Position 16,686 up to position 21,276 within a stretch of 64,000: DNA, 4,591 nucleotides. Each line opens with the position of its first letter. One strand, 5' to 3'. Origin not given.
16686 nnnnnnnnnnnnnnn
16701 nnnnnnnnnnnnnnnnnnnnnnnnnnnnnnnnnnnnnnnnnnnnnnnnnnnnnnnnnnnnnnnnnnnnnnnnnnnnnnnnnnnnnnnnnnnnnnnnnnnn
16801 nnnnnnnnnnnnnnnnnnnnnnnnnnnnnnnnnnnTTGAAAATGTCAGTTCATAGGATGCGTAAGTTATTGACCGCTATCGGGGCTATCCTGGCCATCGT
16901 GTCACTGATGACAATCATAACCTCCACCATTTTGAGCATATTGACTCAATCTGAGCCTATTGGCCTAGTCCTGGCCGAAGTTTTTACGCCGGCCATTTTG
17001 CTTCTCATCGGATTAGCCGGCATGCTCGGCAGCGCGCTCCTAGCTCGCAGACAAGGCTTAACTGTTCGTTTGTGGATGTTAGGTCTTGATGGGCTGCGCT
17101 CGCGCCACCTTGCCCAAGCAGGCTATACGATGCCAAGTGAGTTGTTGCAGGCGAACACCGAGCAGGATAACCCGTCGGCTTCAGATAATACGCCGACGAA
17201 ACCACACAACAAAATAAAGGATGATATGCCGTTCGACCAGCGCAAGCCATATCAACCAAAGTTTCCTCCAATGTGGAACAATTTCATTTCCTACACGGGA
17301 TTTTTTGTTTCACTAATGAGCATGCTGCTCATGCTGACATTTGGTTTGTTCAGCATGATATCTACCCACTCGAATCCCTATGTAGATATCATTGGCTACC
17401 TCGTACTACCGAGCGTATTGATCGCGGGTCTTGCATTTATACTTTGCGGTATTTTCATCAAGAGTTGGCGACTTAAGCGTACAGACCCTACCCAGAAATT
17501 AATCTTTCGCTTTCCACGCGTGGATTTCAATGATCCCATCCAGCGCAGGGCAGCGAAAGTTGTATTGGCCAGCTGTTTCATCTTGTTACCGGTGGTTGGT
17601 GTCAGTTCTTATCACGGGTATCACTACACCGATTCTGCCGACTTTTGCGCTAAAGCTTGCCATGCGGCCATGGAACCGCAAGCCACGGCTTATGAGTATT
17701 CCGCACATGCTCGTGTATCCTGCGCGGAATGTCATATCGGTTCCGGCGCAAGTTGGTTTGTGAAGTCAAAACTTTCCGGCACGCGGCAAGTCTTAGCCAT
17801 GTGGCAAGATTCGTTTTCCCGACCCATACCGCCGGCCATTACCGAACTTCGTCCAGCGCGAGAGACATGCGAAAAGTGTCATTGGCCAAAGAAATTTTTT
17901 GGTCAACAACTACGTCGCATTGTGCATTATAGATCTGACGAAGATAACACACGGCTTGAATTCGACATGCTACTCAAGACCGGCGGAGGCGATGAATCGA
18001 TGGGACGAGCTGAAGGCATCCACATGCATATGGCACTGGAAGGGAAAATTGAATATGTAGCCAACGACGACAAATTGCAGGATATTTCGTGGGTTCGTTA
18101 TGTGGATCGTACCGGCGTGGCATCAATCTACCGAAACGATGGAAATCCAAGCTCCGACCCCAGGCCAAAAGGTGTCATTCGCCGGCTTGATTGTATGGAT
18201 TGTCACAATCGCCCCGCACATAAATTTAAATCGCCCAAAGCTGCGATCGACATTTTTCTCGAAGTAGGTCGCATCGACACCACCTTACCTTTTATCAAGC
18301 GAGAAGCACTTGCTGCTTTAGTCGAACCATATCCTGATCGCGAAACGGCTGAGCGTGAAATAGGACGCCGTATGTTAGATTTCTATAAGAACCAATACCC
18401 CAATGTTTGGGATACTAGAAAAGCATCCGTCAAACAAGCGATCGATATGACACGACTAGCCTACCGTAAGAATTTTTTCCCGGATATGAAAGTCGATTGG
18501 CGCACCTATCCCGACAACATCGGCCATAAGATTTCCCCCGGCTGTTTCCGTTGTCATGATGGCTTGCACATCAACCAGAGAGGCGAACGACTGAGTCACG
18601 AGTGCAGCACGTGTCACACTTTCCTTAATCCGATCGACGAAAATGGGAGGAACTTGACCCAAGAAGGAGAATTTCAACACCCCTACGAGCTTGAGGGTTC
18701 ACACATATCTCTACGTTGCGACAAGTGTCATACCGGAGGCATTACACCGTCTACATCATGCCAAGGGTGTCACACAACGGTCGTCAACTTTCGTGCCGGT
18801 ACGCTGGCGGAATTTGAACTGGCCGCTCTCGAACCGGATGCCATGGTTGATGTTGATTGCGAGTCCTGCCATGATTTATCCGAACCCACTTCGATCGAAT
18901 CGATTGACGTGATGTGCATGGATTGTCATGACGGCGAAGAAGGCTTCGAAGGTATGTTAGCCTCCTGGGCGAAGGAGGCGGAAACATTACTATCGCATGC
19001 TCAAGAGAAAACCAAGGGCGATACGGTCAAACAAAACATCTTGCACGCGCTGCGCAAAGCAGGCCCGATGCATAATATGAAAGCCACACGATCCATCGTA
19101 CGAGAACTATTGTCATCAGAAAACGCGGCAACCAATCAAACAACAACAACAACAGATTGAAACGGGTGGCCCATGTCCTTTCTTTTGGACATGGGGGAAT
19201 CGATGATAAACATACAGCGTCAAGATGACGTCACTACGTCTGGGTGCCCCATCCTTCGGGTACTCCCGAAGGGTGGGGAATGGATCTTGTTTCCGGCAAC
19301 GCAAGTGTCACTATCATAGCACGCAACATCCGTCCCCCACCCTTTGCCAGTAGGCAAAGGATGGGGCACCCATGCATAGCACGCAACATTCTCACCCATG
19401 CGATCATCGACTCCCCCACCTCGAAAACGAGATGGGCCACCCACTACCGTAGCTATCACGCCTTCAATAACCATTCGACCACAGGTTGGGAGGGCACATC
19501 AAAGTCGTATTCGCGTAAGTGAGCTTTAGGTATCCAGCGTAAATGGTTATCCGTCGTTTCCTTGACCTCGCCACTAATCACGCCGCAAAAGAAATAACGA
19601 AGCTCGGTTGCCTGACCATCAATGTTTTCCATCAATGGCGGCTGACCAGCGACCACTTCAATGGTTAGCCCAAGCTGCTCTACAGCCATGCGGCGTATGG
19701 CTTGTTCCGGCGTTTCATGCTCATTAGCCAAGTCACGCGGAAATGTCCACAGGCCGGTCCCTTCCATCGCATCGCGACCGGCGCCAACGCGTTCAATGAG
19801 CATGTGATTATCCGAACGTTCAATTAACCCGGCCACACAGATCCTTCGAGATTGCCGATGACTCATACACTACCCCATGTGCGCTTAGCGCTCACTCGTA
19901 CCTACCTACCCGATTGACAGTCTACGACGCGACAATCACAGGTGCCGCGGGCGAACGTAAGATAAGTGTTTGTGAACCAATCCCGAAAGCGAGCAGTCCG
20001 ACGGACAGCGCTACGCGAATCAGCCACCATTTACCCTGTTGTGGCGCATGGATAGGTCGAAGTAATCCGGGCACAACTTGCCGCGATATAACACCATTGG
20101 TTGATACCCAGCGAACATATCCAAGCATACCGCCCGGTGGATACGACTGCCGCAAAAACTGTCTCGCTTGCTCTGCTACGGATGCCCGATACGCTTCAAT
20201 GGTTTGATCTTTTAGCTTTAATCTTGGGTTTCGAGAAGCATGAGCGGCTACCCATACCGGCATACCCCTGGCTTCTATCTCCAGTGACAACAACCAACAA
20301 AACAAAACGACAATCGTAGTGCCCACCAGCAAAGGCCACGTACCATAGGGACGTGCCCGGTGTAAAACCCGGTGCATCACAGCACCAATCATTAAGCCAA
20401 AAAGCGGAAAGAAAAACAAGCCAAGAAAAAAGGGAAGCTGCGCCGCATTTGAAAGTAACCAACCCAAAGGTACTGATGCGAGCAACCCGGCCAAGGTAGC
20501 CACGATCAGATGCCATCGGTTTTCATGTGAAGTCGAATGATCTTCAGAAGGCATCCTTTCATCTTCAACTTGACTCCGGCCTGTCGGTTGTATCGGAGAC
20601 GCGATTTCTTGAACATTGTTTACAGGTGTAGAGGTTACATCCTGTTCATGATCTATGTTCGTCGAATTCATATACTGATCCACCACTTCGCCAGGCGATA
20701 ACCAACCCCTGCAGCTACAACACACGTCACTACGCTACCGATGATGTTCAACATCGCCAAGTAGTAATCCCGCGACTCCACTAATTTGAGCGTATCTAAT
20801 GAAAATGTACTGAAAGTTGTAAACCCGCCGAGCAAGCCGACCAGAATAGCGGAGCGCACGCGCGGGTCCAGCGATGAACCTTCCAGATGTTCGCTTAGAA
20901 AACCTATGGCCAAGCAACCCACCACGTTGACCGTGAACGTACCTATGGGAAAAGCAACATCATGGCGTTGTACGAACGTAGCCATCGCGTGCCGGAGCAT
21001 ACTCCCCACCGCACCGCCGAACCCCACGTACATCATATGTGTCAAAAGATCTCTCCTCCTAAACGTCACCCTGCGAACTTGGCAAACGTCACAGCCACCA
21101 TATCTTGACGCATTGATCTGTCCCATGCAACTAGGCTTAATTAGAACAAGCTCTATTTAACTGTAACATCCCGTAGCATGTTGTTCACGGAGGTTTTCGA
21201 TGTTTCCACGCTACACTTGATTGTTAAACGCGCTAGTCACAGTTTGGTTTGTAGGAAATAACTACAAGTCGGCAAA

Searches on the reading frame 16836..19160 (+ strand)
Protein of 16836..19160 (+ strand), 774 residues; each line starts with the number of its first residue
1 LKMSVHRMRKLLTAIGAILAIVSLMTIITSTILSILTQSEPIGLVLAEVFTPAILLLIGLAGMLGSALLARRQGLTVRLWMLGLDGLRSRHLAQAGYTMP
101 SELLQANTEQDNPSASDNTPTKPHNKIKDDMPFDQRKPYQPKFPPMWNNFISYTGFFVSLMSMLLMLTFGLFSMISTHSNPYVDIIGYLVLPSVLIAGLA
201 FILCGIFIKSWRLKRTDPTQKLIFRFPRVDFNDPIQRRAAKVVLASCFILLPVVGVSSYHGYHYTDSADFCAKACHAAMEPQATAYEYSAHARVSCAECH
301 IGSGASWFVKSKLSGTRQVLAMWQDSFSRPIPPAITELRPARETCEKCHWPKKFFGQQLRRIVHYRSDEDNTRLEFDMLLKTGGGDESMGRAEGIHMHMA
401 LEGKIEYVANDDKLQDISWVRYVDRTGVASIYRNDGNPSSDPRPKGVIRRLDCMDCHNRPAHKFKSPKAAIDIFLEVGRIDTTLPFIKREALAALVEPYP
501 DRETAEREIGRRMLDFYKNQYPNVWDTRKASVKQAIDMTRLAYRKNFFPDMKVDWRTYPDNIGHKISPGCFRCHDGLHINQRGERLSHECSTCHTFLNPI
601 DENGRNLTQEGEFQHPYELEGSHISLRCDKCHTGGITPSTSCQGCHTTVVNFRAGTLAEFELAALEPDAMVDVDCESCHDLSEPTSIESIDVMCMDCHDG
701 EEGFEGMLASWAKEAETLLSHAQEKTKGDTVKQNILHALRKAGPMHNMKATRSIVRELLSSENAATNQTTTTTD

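Call 12: search_protein_families(library=pfam, proteins=[window:16836-19160:+], max_evalue=0.01)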
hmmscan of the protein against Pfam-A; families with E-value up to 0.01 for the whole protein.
window:16836-19160:+ (774 aa): 4 families
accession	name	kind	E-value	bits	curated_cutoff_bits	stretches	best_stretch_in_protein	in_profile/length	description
PF14522.11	Cytochrome_C7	-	2.9e-10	40.3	24.8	1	638-699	12-67/67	Cytochrome c7 and related cytochrome c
PF14537.11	Cytochrom_c3_2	-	1.2e-09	38.9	25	1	569-647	8-79/79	Cytochrome c3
PF03264.19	Cytochrom_NNT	-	2.2e-07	31.2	24.1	1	240-327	8-99/174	NapC/NirT cytochrome c family, N-terminal region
PF02085.21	Cytochrom_CIII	-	0.00026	21.7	22.9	1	621-698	26-101/101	Class III cytochrome C family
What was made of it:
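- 16842..19160 (+): Context: NapC/NirT-type membrane multihaem cytochrome gene downstream of copy 1. Pfam (call 12).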

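Call 19: find_homologous_proteins(query=window:16842-19160:+, max_evalue=1e-10)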
Query window:16842-19160:+ (772 aa): 4110 proteins with E <= 1e-10 among 8000 candidates; the best 120 are listed.
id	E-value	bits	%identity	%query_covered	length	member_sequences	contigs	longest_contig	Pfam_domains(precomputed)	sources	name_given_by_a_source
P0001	0.0e+0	1819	100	100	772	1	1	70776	PF14537.12,PF03264.20,PF14522.12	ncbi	-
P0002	0.0e+0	1347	73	99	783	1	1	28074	PF14537.12,PF03264.20,PF02085.22,PF14522.12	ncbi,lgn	-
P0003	0.0e+0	1090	61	98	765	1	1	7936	PF14537.12,PF03264.20,PF14522.12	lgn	-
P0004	0.0e+0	1032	56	100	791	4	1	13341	PF14537.12,PF03264.20,PF14522.12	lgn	-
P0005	0.0e+0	1032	57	98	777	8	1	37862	PF25592.2,PF14537.12,PF03264.20,PF14522.12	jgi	-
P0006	0.0e+0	1025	63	85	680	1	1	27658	PF14537.12,PF03264.20,PF14522.12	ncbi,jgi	ncbi:MAG: cytochrome c3 family protein [Planctomycetota bacterium]|jgi:hypothetical protein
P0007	0.0e+0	1023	66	81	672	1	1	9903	PF14537.12,PF03264.20,PF14522.12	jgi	-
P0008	0.0e+0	1016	63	85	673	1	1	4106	PF14537.12,PF03264.20,PF02085.22,PF14522.12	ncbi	-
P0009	0.0e+0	1016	65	85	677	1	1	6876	PF14537.12,PF03264.20,PF02085.22,PF14522.12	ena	-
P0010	0.0e+0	1013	63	85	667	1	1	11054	PF14537.12,PF03264.20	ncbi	-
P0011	0.0e+0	1013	65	82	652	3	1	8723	PF14537.12,PF03264.20,PF14522.12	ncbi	-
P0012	2.2e-297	1007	64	83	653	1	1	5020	PF14537.12,PF03264.20,PF14522.12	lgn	-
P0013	2.9e-297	1006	65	82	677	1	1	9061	PF14537.12,PF03264.20,PF02085.22,PF14522.12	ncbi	-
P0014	4.1e-297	1006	65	81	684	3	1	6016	PF14537.12,PF03264.20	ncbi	-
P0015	1.6e-296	1004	60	89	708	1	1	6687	PF14537.12,PF03264.20,PF14522.12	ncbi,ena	-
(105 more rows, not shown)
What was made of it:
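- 16842..19160 (+): 100% match to P0001, with Phycisphaerae homologues (call 19).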

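Call 20: find_encoding_contigs(protein=P0001, flank=10000, max_places=3)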
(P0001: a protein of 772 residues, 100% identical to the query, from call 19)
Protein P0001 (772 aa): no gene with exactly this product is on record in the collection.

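Call 21: find_encoding_contigs(protein=P0002, flank=10000, max_places=3)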
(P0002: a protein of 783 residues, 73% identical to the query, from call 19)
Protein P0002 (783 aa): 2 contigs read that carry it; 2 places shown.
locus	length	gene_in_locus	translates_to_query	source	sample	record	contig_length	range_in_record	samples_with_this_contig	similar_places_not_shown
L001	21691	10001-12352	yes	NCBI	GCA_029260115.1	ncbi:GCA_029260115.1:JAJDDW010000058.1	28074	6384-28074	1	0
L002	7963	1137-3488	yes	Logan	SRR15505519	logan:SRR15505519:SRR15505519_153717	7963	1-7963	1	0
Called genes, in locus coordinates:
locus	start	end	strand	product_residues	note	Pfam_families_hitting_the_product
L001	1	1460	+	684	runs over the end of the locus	-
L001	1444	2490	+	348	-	PF08450:SGL (faint), PF25021:TEN_NHL (faint), PF24684:Vgb_lyase (weak), PF17170:DUF5128 (faint), PF01436:NHL (weak)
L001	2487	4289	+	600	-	PF13435:Cytochrome_C554 (faint), PF14522:Cytochrome_C7 (faint), PF14537:Cytochrom_c3_2 (faint), PF09699:Paired_CXXCH_1 (weak)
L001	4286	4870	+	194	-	PF14522:Cytochrome_C7 (faint), PF09699:Paired_CXXCH_1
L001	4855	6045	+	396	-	PF08450:SGL (faint), PF17170:DUF5128 (weak), PF01436:NHL (weak)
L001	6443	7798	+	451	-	PF14522:Cytochrome_C7 (faint), PF14537:Cytochrom_c3_2 (faint), PF22113:Mtrc-MtrF_II-IV_dom (faint), PF13435:Cytochrome_C554, PF09699:Paired_CXXCH_1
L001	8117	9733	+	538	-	PF09459:EB_dh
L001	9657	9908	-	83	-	-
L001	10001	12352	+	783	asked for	PF03264:Cytochrom_NNT (weak), PF02085:Cytochrom_CIII (faint), PF14522:Cytochrome_C7 (faint), PF14537:Cytochrom_c3_2 (weak)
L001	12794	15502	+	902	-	PF00069:Pkinase, PF07714:PK_Tyr_Ser-Thr, PF03109:ABC1, PF01636:APH (weak), PF07676:PD40 (faint), PF26550:Tricorn_2nd (faint), PF26549:Tricorn_N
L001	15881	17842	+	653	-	PF01209:Ubie_methyltran, PF13489:Methyltransf_23, PF08241:Methyltransf_11, PF08242:Methyltransf_12, PF13649:Methyltransf_25, PF13847:Methyltransf_31, PF07478:Dala_Dala_lig_C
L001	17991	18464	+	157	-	PF02308:MgtC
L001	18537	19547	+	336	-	PF24827:AstE_AspA_cat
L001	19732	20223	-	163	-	-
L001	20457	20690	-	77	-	-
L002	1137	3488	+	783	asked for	PF03264:Cytochrom_NNT (weak), PF02085:Cytochrom_CIII (faint), PF14522:Cytochrome_C7 (faint), PF14537:Cytochrom_c3_2 (weak)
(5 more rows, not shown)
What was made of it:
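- The cytochrome gene is in its ancestral position next to the EB_dh-like gene (call 21).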

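Call 45: list_cluster_members(proteins=[P0001])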
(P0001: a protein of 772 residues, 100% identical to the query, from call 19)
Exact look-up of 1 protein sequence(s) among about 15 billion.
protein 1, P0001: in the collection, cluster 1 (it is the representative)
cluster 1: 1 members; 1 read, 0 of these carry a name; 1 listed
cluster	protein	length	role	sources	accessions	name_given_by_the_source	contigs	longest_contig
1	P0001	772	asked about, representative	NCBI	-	-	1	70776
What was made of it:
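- Tried and rejected: The cluster look-up gave no accession (call 45).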

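Call 49: find_encoding_contigs(protein=P0003, flank=4000, max_places=1)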
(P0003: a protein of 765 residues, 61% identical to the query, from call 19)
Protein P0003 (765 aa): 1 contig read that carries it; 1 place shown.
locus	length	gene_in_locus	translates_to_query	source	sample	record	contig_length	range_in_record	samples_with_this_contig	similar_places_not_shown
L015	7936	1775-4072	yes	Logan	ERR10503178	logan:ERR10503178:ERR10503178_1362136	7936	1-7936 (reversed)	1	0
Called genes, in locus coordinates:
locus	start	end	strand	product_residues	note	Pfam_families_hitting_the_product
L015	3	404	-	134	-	?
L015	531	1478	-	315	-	PF07963:N_methyl (faint)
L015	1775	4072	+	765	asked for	PF14522:Cytochrome_C7 (faint), PF14537:Cytochrom_c3_2 (faint), PF03264:Cytochrom_NNT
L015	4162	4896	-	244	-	PF22113:Mtrc-MtrF_II-IV_dom (faint), PF13435:Cytochrome_C554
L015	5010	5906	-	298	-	PF00753:Lactamase_B, PF12706:Lactamase_B_2 (weak)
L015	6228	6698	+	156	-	-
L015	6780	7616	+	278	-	PF00089:Trypsin (faint), PF13365:Trypsin_2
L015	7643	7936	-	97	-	?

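Call 50: find_encoding_contigs(protein=P0005, flank=4000, max_places=1)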
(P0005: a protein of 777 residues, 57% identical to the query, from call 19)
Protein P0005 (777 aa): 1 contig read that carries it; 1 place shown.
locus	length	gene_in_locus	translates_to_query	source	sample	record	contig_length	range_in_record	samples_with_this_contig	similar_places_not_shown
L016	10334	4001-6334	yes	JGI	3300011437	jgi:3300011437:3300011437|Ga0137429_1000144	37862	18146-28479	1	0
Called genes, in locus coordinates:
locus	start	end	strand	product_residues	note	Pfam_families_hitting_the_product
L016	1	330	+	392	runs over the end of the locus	PF00033:Cytochrome_B, PF13631:Cytochrom_B_N_2, PF00032:Cytochrom_B_C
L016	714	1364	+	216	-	-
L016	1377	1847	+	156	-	PF22113:Mtrc-MtrF_II-IV_dom (faint), PF14522:Cytochrome_C7 (faint), PF14537:Cytochrom_c3_2 (faint)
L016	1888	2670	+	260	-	PF12838:Fer4_7 (weak), PF13237:Fer4_10 (weak), PF13247:Fer4_11, PF13187:Fer4_9 (weak), PF00037:Fer4, PF12797:Fer4_2, PF12837:Fer4_6 (weak), PF13237:Fer4_10 (weak), +4 more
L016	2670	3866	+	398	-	PF03916:NrfD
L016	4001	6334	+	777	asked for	PF25592:DUF7937, PF03264:Cytochrom_NNT, PF14522:Cytochrome_C7 (faint), PF14537:Cytochrom_c3_2 (faint)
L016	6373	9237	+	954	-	PF03264:Cytochrom_NNT (faint), PF09699:Paired_CXXCH_1 (faint), PF14522:Cytochrome_C7 (faint), PF14537:Cytochrom_c3_2 (faint), PF01292:Ni_hydr_CYTB (weak)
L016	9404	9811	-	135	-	-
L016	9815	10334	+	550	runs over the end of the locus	PF14522:Cytochrome_C7 (faint), PF22113:Mtrc-MtrF_II-IV_dom (faint), PF01292:Ni_hydr_CYTB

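Call 51: find_encoding_contigs(protein=P0004, flank=4000, max_places=1)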
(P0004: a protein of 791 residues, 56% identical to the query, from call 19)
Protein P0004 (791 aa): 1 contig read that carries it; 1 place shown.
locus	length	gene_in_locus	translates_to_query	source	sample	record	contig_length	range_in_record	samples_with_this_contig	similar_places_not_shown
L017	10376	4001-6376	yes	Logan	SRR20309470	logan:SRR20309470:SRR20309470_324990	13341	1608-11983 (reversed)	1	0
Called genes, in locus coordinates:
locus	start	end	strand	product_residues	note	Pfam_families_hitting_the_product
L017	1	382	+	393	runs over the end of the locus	PF00033:Cytochrome_B, PF13631:Cytochrom_B_N_2, PF00032:Cytochrom_B_C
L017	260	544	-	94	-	-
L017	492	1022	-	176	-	-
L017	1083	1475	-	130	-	-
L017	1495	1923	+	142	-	PF14522:Cytochrome_C7 (faint), PF09699:Paired_CXXCH_1 (faint), PF14537:Cytochrom_c3_2 (faint)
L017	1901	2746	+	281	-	PF12838:Fer4_7 (weak), PF13237:Fer4_10 (weak), PF13247:Fer4_11, PF00037:Fer4, PF12797:Fer4_2, PF12837:Fer4_6 (weak), PF12838:Fer4_7 (weak), PF13237:Fer4_10 (weak), +4 more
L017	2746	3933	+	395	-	PF03916:NrfD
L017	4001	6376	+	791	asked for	PF03264:Cytochrom_NNT (weak), PF14522:Cytochrome_C7 (faint), PF14537:Cytochrom_c3_2 (weak)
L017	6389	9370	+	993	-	PF03264:Cytochrom_NNT (faint), PF09699:Paired_CXXCH_1 (faint), PF14537:Cytochrom_c3_2 (faint), PF14522:Cytochrome_C7 (weak)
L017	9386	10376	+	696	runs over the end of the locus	PF00684:DnaJ_CXXCXGXG (faint), PF02085:Cytochrom_CIII (faint), PF14522:Cytochrome_C7 (faint), PF14537:Cytochrom_c3_2 (faint), PF01292:Ni_hydr_CYTB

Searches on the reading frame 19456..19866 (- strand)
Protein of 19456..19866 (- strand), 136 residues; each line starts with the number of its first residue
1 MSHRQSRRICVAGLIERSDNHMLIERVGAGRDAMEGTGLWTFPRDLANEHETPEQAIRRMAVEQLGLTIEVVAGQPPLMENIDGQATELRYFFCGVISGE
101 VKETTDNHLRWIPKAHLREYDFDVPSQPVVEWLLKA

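Call 12: search_protein_families(library=pfam, proteins=[window:19456-19866:-], max_evalue=0.01)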
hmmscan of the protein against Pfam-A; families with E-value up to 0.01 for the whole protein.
window:19456-19866:- (136 aa): 2 families
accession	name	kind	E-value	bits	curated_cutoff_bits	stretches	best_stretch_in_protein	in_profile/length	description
PF00293.34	NUDIX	-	4.5e-08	33.6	21.1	1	8-133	3-134/134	NUDIX domain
PF14815.12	NUDIX_4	-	1.7e-06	28.2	35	1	13-130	3-111/113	NUDIX domain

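Call 44: find_encoding_contigs(protein=window:19456-19866:-, flank=10000, max_places=6)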
Protein window:19456-19866:- (136 aa): no gene with exactly this product is on record in the collection.
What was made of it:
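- Tried and rejected: The window's own cytochrome and NUDIX proteins are not on record in the contig index (calls 20, 44).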

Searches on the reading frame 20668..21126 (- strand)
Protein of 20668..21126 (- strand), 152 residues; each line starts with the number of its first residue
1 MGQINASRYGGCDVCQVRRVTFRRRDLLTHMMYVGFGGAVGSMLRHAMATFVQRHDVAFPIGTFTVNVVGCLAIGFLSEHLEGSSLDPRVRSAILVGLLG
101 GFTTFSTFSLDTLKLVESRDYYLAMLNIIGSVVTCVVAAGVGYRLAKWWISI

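Call 12: search_protein_families(library=pfam, proteins=[window:20668-21126:-], max_evalue=0.01)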
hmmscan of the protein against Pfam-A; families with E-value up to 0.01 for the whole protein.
window:20668-21126:- (152 aa): 2 families
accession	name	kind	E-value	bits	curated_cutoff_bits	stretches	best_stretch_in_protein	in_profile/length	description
PF02537.21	CRCB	-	1.1e-28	100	32.9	1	32-143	1-103/103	CrcB-like protein, Camphor Resistance (CrcB)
PF25597.1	SH3_retrovirus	-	0.00037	20.8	27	1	67-121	11-64/73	Retroviral polymerase SH3-like domain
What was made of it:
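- Checked: Copy 2 lies 106-211 nt upstream of the crcB start (Pfam-supported start at 21036) on the opposite strand, as stated (call 12).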

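Call 66: find_homologous_proteins(query=window:20668-21036:-, max_evalue=1e-20)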
Query window:20668-21036:- (122 aa): 118 proteins with E <= 1e-20 among 3870 candidates.
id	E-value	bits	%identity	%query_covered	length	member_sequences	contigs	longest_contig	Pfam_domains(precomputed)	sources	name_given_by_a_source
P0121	7.7e-67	241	92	100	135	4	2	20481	PF02537.22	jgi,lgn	-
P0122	2.7e-45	171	69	97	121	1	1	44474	PF02537.22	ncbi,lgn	-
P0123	1.4e-42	163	64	96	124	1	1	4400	PF02537.22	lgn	-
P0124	2.9e-42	162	63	99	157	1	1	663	PF02537.22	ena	-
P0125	3.1e-41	158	63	90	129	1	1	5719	PF02537.22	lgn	-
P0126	3.6e-41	158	63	96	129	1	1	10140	PF02537.22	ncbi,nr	ncbi:MAG: fluoride efflux transporter CrcB [Phycisphaerales bacterium]|nr:fluoride efflux transporte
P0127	1.1e-40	157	66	97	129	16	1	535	PF02537.22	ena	-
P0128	1.4e-40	156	61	96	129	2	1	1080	PF02537.22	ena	-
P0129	1.4e-40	156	61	96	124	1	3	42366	PF02537.22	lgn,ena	-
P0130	2.0e-40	156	61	98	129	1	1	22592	PF02537.22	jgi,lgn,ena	-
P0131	2.8e-40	155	61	96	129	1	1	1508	PF02537.22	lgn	-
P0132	3.7e-39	152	58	99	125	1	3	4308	PF02537.22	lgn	-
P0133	1.1e-38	150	60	98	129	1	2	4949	PF02537.22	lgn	-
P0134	1.2e-38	150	59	98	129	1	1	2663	PF02537.22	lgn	-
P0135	3.5e-38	148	57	98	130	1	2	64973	PF02537.22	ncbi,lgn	-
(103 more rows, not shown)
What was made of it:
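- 20668..21036 (-): Context: crcB (fluoride channel), with copy 2 upstream on the other strand. Pfam CRCB domain (call 12); homologues (call 66).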

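Call 67: find_encoding_contigs(protein=P0121, flank=10000, max_places=4)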
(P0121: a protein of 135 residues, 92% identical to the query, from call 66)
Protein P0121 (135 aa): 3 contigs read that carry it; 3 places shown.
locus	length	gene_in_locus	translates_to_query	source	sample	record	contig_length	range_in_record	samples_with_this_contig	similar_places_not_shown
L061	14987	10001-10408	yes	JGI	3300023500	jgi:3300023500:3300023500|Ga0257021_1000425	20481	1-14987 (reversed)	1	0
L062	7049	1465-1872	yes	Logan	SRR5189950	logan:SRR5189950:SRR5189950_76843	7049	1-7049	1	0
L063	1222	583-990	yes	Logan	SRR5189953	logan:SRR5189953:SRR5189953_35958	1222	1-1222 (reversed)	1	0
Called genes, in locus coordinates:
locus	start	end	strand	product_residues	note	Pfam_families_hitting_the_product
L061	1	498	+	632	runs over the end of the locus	PF14312:FG-GAP_2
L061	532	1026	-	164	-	PF00583:Acetyltransf_1, PF13673:Acetyltransf_10 (weak), PF13508:Acetyltransf_7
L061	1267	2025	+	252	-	PF02585:PIG-L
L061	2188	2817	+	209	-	PF26154:DUF8042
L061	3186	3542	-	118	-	PF03819:MazG (weak), PF12643:MazG-like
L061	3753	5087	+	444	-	-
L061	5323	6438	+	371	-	PF03255:ACCA, PF01039:Carboxyl_trans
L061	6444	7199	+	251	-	PF00246:Peptidase_M14, PF24827:AstE_AspA_cat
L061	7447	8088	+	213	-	PF04542:Sigma70_r2, PF08281:Sigma70_r4_2, PF04545:Sigma70_r4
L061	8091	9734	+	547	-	-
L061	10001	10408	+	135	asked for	PF02537:CRCB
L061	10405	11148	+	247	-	-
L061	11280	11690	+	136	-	PF00293:NUDIX (weak), PF14815:NUDIX_4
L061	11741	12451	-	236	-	PF04298:Zn_peptidase_2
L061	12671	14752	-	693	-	PF00526:Dicty_CTDC (weak)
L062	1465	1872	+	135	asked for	PF02537:CRCB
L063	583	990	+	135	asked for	PF02537:CRCB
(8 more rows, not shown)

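Call 68: find_encoding_contigs(protein=P0122, flank=6000, max_places=2)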
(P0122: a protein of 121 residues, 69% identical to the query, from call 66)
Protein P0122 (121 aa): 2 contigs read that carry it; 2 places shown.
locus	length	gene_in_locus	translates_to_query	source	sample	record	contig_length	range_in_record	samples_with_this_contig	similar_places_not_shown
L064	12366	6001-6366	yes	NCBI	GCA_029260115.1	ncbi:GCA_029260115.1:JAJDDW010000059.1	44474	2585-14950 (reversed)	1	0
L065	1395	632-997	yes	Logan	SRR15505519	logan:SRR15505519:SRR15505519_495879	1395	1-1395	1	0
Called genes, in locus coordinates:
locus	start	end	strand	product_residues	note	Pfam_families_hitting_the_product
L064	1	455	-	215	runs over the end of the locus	-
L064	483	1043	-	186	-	PF04542:Sigma70_r2, PF08281:Sigma70_r4_2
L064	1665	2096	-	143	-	PF02082:Rrf2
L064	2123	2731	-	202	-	PF11563:Protoglobin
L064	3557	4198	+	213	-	PF04542:Sigma70_r2, PF08281:Sigma70_r4_2, PF04545:Sigma70_r4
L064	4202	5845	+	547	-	-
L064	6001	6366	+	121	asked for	PF02537:CRCB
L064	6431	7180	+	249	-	-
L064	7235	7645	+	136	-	PF00293:NUDIX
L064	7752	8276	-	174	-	PF12867:DinB_2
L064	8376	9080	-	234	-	-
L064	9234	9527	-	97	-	-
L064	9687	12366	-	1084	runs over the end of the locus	PF00133:tRNA-synt_1, PF09334:tRNA-synt_1g (faint), PF08264:Anticodon_1, PF19302:DUF5915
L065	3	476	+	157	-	?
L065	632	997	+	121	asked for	PF02537:CRCB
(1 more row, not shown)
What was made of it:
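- The cytochrome locus and the crcB locus lie on different contigs in GCA_029260115.1 (calls 21, 68).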
